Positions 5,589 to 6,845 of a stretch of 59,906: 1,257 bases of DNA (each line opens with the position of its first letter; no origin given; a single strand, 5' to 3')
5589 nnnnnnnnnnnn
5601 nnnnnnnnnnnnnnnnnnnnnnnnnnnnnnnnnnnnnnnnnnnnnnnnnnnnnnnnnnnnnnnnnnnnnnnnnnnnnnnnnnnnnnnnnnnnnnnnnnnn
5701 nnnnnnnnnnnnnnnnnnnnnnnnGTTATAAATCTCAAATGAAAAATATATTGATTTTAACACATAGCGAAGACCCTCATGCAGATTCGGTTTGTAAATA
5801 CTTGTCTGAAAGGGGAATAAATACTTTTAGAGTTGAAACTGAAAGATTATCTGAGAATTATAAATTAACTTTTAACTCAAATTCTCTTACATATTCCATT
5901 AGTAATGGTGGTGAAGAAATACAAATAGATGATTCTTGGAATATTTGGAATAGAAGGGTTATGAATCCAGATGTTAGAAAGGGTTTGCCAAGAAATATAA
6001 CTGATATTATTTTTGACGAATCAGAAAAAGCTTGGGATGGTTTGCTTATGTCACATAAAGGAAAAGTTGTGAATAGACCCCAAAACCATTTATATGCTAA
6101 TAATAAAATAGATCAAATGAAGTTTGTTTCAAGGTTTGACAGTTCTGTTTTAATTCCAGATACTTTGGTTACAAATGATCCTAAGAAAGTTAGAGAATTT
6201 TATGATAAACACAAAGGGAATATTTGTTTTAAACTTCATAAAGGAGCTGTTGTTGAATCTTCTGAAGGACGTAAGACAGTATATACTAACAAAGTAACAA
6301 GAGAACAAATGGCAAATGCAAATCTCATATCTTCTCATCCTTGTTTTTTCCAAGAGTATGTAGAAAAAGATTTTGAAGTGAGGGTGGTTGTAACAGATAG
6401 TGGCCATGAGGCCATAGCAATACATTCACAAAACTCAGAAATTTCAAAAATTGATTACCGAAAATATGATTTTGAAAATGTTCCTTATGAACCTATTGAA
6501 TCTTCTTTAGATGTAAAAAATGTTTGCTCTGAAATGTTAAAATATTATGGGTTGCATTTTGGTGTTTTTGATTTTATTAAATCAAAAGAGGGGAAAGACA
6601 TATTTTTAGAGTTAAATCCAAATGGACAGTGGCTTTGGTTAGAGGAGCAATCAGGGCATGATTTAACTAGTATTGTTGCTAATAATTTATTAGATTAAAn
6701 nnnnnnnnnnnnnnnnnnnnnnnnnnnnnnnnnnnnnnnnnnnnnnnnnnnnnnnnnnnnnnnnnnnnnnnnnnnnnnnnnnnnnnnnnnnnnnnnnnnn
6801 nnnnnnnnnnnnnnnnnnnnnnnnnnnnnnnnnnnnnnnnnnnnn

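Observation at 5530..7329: Graspetide-type RiPP locus (precursor, MvdC/D-like ATP-grasp, Tiki/ChaN-like protein) in an archaeon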

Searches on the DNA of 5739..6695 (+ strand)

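Call 93: search_rna_families(sources=[L112, L010, L111], threshold=gathering)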
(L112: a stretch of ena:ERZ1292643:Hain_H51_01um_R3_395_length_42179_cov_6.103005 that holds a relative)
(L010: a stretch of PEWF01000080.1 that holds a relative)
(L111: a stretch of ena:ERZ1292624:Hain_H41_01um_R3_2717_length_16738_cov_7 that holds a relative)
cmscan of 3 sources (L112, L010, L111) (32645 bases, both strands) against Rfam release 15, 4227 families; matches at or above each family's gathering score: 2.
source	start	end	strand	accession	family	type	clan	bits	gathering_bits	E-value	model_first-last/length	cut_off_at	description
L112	3066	3136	-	RF00005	tRNA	Gene; tRNA;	CL00001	52.3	29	1.2e-08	1-71/71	no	tRNA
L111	12542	12612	-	RF00005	tRNA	Gene; tRNA;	CL00001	52.3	29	1.2e-08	1-71/71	no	tRNA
